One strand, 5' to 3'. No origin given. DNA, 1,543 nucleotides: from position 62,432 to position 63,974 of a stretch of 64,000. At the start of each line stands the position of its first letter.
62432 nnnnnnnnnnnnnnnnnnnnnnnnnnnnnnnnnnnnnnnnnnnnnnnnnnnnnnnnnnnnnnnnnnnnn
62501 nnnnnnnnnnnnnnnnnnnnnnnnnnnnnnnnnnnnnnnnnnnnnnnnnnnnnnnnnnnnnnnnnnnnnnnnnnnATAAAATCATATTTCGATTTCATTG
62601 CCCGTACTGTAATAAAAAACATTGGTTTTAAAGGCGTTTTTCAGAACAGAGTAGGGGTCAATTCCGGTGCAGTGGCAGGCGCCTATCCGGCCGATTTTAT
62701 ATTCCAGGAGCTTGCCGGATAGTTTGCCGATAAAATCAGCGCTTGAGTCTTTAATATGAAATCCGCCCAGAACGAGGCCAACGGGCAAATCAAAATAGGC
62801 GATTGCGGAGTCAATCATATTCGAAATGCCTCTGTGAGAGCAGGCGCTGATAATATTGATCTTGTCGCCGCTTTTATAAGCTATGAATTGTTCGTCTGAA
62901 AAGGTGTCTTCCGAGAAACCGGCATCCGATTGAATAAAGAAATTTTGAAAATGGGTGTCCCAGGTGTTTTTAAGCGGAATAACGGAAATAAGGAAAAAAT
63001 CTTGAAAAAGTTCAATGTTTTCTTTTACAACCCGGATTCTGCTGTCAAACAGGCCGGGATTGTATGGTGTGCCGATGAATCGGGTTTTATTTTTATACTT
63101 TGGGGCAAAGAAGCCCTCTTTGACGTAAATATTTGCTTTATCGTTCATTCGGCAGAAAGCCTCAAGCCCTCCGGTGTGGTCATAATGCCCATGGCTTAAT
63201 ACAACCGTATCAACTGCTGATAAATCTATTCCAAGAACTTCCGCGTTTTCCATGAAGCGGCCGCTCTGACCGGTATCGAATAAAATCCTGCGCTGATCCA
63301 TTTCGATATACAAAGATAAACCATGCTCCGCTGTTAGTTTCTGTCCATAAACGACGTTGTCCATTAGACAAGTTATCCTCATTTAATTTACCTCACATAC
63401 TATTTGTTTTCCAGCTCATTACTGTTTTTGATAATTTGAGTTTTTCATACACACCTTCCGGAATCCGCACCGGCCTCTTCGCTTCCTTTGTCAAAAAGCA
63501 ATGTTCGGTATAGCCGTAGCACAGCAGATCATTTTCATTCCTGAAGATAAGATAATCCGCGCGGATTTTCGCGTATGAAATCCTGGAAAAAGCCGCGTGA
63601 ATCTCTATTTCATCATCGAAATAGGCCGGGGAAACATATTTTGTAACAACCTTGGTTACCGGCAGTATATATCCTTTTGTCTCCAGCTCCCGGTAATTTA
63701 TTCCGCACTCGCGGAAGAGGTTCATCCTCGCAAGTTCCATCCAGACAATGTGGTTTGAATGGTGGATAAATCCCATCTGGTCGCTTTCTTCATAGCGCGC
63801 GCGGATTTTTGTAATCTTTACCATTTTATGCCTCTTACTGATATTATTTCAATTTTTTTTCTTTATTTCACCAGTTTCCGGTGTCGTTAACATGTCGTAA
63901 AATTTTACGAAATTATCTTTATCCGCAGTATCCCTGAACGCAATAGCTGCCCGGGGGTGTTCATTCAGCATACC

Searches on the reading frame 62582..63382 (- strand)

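Call 42: search_protein_families(library=pfam, proteins=[window:62582-63382:-], max_evalue=0.0001)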
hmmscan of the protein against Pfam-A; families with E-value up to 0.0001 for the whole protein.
window:62582-63382:- (266 aa): 2 families
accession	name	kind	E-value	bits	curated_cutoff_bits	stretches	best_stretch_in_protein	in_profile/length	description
PF00753.33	Lactamase_B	-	3.4e-14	53.7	22.7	1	19-105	4-92/196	Metallo-beta-lactamase superfamily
PF12706.13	Lactamase_B_2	-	2.1e-09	37.7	27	1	31-91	1-66/200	Beta-lactamase superfamily domain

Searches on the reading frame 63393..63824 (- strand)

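Call 84: search_protein_families(library=pfam, proteins=[window:63393-63824:-], max_evalue=0.001)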
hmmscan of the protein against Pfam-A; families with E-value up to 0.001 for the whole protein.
window:63393-63824:- (143 aa): 2 families
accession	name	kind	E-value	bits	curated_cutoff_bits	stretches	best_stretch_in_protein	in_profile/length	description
PF13279.12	4HBT_2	-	1.1e-14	55.4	25.5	1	12-129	4-122/122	Thioesterase-like superfamily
PF03061.28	4HBT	-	2.3e-07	31.4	20.6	1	17-102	1-79/79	Thioesterase superfamily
